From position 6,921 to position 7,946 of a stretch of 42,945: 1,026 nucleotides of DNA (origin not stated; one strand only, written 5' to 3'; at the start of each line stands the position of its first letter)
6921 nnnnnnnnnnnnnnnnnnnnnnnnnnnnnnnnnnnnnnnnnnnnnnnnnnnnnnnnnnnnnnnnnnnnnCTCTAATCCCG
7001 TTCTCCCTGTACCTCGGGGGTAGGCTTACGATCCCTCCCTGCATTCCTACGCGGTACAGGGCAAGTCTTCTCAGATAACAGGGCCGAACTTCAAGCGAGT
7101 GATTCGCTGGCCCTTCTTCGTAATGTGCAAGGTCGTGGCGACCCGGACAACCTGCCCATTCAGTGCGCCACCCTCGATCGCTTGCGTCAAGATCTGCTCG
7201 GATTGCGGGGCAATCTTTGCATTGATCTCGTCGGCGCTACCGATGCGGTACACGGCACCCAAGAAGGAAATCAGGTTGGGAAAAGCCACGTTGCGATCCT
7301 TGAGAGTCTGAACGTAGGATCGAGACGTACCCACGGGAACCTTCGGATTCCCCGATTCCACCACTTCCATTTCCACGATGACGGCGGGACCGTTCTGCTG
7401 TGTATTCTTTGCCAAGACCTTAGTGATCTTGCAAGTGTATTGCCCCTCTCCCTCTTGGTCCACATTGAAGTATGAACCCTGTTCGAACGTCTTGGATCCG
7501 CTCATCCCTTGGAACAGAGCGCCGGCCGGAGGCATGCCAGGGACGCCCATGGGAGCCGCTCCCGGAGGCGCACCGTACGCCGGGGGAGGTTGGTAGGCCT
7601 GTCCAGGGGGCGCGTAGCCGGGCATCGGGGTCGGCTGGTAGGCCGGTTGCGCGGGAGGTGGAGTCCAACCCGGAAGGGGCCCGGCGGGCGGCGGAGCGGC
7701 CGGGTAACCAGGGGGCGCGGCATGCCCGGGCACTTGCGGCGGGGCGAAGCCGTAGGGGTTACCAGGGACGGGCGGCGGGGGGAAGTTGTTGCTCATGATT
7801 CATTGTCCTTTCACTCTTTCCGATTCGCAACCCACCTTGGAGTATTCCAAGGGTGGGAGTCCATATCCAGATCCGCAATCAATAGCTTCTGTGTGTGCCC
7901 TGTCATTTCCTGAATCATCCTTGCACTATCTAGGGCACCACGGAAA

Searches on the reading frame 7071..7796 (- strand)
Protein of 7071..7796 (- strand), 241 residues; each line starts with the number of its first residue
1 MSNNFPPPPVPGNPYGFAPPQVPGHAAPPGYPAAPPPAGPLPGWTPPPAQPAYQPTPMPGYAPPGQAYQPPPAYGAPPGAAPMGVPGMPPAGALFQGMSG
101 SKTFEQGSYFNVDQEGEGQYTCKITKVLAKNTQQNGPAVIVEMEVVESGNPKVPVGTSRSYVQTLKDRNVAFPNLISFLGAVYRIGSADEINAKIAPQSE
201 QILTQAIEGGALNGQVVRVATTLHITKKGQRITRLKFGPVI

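Call 10: search_protein_families(library=pfam, proteins=[window:7071-7796:-], max_evalue=0.001)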
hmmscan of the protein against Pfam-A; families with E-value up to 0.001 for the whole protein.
window:7071-7796:- (241 aa): 0 families

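Call 14: search_protein_families(library=phrogs, proteins=[window:7071-7796:-], max_evalue=0.01)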
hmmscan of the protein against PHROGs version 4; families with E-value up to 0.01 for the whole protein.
window:7071-7796:- (241 aa): 0 families

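Call 32: search_solved_structures(query=window:7071-7796:-, max_evalue=1)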
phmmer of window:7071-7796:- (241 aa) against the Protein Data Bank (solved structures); distinct sequences matched with E-value up to 1: 1.
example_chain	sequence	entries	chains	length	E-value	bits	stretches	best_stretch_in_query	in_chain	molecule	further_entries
8p4y_A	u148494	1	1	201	0.42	13.4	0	114-170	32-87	Protein origami triangle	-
